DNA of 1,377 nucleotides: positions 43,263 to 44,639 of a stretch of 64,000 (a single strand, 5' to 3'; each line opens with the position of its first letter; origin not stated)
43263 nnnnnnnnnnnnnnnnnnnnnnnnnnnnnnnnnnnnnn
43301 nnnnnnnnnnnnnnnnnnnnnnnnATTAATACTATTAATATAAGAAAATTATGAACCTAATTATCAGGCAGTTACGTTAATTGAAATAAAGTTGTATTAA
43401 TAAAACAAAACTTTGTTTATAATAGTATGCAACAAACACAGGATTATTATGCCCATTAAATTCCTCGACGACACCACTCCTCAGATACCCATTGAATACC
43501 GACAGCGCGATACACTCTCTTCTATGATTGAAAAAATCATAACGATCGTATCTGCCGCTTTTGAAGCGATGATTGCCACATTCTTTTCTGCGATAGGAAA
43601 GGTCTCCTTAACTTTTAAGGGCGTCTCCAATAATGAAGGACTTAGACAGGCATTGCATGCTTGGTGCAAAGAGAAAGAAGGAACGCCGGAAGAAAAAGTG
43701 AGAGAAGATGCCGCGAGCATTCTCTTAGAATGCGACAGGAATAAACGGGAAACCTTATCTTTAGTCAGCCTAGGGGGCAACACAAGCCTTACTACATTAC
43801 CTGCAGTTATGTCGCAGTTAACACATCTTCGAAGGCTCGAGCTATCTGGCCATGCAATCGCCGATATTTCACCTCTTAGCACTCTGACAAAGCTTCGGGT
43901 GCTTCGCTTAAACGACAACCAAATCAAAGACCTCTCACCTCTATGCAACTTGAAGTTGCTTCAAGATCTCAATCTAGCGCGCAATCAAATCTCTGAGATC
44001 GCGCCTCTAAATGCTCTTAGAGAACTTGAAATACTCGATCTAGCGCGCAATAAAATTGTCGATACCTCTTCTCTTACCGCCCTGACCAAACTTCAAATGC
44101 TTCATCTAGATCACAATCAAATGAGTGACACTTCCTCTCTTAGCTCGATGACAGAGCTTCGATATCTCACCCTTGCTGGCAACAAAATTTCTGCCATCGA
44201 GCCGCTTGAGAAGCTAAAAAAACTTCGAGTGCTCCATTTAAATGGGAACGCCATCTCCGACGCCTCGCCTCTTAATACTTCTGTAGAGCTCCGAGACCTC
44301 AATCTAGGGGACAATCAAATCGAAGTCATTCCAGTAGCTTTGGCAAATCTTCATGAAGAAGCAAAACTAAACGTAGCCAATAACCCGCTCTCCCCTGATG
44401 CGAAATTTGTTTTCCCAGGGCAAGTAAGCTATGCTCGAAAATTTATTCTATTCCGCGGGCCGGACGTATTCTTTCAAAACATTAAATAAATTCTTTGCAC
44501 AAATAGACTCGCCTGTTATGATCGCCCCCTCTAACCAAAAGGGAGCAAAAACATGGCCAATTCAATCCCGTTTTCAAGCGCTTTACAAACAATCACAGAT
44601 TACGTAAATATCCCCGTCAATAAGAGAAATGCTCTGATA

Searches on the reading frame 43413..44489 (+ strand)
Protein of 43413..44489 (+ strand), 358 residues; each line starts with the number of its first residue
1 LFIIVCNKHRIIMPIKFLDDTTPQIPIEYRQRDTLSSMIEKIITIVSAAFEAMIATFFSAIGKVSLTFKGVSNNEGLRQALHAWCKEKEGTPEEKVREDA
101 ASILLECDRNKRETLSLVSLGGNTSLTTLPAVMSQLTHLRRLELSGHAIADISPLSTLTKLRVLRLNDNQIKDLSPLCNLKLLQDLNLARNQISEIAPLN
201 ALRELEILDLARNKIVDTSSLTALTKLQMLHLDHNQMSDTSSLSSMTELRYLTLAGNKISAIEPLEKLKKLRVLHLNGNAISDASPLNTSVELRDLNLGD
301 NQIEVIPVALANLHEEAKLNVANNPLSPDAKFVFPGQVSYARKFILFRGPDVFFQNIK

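Call 77: search_protein_families(library=pfam, proteins=[window:43413-44489:+], max_evalue=0.00001)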
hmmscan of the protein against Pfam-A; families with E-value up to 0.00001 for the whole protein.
window:43413-44489:+ (358 aa): 7 families
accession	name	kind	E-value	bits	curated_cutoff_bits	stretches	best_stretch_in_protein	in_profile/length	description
PF12799.13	LRR_4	-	8.8e-35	118.4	27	3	247-288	1-43/44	Leucine Rich repeats (2 copies)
PF13855.12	LRR_8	-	4.6e-22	78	27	1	183-236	3-60/61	Leucine rich repeat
PF23598.1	LRR_14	-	9.5e-15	54.6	40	1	138-284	1-153/353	Leucine-rich repeat region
PF00560.39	LRR_1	-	2.2e-11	42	20.6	0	293-313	2-23/23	Leucine Rich Repeat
PF13516.12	LRR_6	-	5.6e-11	42.1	23.4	0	269-283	3-17/24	Leucine Rich repeat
PF23211.1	LRR_LRWD1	-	1.6e-06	28.4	28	0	199-262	38-101/190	Leucine-rich repeat and WD repeat-containing protein 1, LRR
PF14580.12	LRR_9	-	4e-06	26.9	30.5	0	139-239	21-127/175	Leucine-rich repeat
